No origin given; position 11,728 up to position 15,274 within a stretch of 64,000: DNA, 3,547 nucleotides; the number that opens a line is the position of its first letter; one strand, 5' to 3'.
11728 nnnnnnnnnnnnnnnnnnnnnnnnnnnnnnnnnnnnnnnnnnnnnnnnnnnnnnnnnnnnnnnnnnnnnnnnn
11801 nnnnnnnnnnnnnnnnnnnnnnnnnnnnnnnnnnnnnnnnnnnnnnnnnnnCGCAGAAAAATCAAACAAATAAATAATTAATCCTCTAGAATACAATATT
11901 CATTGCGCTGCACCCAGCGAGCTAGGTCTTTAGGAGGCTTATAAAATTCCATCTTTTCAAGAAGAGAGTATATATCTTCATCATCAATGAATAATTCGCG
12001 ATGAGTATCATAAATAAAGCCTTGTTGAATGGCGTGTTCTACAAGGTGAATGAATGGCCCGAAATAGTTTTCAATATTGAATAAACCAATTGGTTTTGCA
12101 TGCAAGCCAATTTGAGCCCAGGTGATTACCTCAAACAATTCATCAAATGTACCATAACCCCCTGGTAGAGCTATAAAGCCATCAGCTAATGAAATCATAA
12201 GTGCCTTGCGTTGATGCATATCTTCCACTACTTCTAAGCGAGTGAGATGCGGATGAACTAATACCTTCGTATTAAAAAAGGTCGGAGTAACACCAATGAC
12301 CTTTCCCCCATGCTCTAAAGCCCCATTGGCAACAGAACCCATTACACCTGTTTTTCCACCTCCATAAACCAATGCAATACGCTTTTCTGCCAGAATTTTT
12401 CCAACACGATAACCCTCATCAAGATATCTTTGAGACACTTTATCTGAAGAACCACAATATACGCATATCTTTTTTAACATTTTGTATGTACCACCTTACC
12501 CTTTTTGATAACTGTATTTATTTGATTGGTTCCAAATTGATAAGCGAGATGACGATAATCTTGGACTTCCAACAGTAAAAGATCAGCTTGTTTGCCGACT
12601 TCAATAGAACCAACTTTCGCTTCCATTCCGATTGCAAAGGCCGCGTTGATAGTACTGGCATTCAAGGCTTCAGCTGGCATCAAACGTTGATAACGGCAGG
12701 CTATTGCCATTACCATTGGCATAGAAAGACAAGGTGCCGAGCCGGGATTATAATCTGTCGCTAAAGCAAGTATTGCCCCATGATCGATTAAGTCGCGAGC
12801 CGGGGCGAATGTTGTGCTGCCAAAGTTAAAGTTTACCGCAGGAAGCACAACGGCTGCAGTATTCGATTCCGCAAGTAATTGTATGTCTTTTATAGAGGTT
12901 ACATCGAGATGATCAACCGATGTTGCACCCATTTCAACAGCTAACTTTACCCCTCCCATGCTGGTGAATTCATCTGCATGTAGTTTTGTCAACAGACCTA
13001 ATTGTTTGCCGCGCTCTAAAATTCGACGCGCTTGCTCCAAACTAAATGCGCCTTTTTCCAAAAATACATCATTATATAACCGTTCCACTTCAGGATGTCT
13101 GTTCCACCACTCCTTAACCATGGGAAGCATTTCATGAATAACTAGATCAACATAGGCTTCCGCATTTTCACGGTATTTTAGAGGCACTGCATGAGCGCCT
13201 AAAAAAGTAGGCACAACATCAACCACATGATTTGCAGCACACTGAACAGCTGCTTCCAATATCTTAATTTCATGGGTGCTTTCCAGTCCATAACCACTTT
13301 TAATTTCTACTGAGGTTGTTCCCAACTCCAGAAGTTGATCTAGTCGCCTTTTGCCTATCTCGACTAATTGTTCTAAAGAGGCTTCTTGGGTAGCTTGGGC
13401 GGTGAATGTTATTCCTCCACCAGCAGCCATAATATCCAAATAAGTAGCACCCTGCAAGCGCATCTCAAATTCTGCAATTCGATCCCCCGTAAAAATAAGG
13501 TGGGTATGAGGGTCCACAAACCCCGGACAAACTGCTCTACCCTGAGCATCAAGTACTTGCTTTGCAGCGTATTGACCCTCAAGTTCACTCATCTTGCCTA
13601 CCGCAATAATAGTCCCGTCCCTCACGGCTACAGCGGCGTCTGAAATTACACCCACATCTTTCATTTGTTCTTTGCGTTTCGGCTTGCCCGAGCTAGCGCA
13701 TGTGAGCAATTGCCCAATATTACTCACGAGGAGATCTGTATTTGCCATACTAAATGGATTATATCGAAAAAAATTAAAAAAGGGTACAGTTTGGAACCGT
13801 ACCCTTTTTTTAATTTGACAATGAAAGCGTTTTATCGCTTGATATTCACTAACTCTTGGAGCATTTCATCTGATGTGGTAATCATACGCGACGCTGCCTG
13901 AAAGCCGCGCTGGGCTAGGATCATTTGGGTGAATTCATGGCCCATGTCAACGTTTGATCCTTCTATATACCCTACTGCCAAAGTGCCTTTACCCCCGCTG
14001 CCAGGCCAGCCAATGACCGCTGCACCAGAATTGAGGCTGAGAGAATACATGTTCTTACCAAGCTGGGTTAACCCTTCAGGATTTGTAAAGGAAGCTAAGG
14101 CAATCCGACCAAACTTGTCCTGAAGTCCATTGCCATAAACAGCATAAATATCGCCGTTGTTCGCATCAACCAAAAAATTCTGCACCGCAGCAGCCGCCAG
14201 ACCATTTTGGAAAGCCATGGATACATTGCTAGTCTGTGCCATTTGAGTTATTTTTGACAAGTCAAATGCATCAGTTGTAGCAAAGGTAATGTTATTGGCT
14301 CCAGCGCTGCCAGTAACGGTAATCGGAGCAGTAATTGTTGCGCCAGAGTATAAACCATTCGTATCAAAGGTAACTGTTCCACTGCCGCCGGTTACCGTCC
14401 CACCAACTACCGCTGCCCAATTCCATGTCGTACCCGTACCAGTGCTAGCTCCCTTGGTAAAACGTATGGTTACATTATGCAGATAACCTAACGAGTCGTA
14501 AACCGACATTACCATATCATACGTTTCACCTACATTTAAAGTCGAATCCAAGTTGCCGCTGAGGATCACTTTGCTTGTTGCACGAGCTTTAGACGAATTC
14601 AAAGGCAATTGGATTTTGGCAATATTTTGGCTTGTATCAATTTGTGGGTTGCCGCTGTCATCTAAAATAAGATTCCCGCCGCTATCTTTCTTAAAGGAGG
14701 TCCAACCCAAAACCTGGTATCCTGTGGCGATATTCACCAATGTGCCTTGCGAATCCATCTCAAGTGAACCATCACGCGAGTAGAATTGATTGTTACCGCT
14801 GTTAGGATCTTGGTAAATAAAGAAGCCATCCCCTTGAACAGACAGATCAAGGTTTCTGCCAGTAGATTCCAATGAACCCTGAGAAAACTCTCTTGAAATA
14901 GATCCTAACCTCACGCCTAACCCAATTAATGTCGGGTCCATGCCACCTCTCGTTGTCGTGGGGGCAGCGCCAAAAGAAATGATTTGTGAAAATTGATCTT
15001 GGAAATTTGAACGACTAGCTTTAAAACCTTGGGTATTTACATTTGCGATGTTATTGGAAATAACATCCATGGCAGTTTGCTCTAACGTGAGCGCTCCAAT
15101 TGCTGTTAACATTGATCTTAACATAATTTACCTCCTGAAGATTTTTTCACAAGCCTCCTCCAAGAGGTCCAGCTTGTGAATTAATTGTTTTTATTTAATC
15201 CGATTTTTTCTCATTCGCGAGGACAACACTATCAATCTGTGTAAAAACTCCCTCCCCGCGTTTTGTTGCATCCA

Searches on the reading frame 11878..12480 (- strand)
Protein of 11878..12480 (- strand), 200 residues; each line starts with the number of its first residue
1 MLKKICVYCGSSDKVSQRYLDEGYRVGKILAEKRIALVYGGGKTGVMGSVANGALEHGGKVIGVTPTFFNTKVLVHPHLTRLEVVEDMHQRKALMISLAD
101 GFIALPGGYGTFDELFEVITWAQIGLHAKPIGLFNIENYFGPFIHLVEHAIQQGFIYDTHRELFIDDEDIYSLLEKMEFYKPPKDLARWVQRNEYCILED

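Call 59: search_protein_families(library=pfam, proteins=[window:11878-12480:-], max_evalue=0.00001)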
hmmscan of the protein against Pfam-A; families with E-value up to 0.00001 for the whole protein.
window:11878-12480:- (200 aa): 2 families
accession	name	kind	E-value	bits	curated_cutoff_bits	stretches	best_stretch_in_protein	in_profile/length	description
PF03641.19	Lysine_decarbox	-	2.7e-41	141.3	27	1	47-177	1-131/131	Possible lysine decarboxylase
PF18306.6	LDcluster4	-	9.4e-17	61.5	26.3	1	9-116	7-111/151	SLOG cluster4 family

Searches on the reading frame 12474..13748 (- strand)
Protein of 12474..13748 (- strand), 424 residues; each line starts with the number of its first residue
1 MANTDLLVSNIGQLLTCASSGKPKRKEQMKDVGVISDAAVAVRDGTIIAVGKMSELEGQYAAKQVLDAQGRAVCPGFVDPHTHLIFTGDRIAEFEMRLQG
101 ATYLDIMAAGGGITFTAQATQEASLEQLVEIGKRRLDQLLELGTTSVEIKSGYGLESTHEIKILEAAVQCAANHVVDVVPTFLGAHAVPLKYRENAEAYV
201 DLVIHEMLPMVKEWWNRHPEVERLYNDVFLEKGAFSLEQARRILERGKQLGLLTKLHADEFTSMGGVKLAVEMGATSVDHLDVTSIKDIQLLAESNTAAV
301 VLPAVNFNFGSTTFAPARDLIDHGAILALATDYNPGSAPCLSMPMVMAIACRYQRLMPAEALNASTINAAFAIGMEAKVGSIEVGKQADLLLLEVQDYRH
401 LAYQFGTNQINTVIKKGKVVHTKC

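Call 59: search_protein_families(library=pfam, proteins=[window:12474-13748:-], max_evalue=0.00001)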
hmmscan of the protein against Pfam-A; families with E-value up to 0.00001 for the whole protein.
window:12474-13748:- (424 aa): 2 families
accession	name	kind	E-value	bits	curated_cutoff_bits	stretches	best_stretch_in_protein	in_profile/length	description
PF01979.26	Amidohydro_1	-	1.6e-25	90.5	25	1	73-420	2-345/345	Amidohydrolase family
PF07969.17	Amidohydro_3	-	8.6e-21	75.4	29.7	2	122-421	151-472/472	Amidohydrolase family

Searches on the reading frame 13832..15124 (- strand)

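Call 59: search_protein_families(library=pfam, proteins=[window:13832-15124:-], max_evalue=0.00001)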
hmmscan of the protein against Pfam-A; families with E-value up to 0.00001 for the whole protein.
window:13832-15124:- (430 aa): 4 families
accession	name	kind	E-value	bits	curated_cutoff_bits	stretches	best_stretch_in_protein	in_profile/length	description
PF06429.18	Flg_bbr_C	-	7.4e-18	64.2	23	1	385-428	3-46/46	Flagellar basal body rod FlgEFG protein C-terminal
PF00460.25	Flg_bb_rod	-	1.6e-12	47.5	20.7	1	5-35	1-31/31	Flagella basal body rod protein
PF07559.19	FlgE_D2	-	3.7e-11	44.1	22.7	1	201-308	21-141/142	Flagellar basal body protein FlaE D2 domain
PF22692.1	LlgE_F_G_D1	-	8.6e-10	39.1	27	1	96-170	2-44/64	Flagellar hook protein FlgE/F/G D1 domain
